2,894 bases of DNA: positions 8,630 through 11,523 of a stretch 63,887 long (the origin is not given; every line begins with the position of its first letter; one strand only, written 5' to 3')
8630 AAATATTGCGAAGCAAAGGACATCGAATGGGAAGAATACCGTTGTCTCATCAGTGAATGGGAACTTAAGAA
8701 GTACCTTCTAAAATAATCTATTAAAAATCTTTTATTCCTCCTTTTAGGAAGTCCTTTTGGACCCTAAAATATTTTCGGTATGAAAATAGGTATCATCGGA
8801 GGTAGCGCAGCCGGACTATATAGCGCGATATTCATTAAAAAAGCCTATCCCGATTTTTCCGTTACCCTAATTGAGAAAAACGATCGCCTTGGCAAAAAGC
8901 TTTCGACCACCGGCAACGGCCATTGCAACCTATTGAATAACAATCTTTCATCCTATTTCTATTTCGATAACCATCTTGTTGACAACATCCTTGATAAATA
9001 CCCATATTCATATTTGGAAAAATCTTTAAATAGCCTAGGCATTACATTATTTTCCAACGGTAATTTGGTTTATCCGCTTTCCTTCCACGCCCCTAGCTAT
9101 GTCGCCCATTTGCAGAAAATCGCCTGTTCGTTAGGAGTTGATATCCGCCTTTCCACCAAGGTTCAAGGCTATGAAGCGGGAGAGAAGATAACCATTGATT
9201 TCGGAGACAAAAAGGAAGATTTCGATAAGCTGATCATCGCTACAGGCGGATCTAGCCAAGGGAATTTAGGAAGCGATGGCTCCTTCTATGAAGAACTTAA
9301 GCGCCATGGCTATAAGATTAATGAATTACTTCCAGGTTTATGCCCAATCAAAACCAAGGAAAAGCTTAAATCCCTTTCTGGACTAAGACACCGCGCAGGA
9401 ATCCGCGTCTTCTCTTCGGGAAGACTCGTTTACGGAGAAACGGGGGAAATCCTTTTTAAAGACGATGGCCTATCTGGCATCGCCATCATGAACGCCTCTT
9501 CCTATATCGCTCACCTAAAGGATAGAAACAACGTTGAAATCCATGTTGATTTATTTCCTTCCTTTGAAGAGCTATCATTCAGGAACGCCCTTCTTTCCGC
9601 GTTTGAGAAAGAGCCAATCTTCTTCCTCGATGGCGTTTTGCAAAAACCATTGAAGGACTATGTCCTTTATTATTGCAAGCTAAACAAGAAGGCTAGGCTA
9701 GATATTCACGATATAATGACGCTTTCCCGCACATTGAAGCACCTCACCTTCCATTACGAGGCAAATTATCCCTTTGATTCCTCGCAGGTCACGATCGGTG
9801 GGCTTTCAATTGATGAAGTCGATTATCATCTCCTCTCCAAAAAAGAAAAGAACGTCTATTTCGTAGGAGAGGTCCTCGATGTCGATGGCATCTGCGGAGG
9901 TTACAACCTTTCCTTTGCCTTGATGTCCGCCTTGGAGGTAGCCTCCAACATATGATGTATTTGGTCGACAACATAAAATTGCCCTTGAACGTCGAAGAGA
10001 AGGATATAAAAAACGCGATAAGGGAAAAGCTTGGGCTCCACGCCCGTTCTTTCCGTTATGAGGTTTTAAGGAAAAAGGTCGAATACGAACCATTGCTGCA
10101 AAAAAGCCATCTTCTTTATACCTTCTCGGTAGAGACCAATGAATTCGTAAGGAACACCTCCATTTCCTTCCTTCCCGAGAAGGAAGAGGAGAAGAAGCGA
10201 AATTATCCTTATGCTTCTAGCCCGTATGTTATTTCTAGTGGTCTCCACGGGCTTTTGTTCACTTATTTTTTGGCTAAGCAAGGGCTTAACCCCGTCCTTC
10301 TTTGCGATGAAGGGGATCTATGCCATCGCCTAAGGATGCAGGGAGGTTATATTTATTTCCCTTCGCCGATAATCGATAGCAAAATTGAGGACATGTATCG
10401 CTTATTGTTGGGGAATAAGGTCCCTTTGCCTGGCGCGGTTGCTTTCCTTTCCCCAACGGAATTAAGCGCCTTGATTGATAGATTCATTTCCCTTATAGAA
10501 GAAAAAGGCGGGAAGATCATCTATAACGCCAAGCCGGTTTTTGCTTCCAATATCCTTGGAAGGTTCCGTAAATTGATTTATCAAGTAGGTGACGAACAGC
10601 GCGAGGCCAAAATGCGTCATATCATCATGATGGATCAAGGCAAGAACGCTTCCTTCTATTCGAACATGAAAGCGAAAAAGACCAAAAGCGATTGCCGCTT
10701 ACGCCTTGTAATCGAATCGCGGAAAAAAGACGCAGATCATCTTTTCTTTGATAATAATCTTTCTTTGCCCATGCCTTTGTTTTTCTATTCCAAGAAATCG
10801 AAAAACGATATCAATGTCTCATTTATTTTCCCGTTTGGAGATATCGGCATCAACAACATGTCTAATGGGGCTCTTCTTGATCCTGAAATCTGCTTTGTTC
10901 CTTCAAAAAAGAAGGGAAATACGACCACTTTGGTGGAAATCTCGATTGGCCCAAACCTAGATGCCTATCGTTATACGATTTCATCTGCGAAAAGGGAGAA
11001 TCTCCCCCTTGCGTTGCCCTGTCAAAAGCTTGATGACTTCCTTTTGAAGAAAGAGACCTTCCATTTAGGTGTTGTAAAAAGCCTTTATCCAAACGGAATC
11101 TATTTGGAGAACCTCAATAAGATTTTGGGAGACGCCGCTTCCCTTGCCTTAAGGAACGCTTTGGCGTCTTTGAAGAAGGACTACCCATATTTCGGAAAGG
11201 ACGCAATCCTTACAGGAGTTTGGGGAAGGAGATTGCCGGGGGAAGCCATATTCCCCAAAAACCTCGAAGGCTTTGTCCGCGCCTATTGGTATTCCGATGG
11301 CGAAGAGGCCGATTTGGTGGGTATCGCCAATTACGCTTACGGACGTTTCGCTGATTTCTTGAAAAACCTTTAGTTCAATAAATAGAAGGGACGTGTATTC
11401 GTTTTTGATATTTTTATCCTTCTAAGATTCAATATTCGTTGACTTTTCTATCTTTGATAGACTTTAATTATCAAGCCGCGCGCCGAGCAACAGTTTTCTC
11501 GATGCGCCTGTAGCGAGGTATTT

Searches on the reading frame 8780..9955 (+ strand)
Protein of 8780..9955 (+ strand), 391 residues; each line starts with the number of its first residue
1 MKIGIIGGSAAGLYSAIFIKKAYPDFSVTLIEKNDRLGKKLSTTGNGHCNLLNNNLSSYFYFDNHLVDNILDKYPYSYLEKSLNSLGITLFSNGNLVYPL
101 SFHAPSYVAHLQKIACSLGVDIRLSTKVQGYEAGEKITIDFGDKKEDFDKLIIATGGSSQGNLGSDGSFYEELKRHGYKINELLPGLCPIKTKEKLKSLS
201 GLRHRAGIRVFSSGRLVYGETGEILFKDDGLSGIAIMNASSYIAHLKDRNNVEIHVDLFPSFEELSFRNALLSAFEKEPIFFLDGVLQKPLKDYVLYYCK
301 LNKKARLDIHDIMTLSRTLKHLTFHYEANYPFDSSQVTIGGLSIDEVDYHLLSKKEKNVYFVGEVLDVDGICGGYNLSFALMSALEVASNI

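Call 12: search_protein_families(library=pfam, proteins=[window:8780-9955:+])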
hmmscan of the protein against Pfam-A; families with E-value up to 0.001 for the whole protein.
window:8780-9955:+ (391 aa): 5 families
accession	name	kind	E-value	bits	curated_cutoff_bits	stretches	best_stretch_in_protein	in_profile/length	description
PF03486.20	HI0933_like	-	1.1e-46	159.8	50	1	3-388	3-242/244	HI0933-like protein Rossmann domain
PF22780.1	HI0933_like_1st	-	2.9e-14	53.7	27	1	185-337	2-165/165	HI0933-like protein barrel and H2TH domain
PF01266.30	DAO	-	3e-08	34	27.9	1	94-163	136-209/353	FAD dependent oxidoreductase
PF13450.12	NAD_binding_8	-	2.8e-06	27.9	21.9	1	5-43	1-37/68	NAD(P)-binding Rossmann-like domain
PF07992.20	Pyr_redox_2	-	6.3e-06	26.3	26.1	1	2-168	2-119/291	Pyridine nucleotide-disulphide oxidoreductase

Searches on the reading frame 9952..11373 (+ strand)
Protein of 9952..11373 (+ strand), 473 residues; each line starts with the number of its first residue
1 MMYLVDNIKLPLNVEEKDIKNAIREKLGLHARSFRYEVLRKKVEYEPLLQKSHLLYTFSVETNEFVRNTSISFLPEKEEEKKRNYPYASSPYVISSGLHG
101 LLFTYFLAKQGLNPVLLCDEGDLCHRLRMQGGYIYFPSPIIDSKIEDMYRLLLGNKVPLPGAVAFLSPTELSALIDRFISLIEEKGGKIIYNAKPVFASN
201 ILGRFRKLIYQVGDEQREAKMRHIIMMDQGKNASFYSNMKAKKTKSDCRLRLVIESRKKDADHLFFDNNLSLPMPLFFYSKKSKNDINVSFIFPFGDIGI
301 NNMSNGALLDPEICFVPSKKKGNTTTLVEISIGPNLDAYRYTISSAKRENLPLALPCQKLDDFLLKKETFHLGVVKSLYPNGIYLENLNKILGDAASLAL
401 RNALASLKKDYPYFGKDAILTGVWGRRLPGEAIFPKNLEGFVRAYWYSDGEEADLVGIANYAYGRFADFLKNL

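Call 12: search_protein_families(library=pfam, proteins=[window:9952-11373:+])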
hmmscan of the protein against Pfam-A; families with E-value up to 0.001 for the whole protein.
window:9952-11373:+ (473 aa): 1 family
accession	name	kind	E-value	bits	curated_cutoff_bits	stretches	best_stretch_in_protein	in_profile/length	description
PF21688.3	FAD-depend_C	-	5.3e-07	30.5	27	1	353-424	122-194/197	FAD-dependent protein, C-terminal domain-like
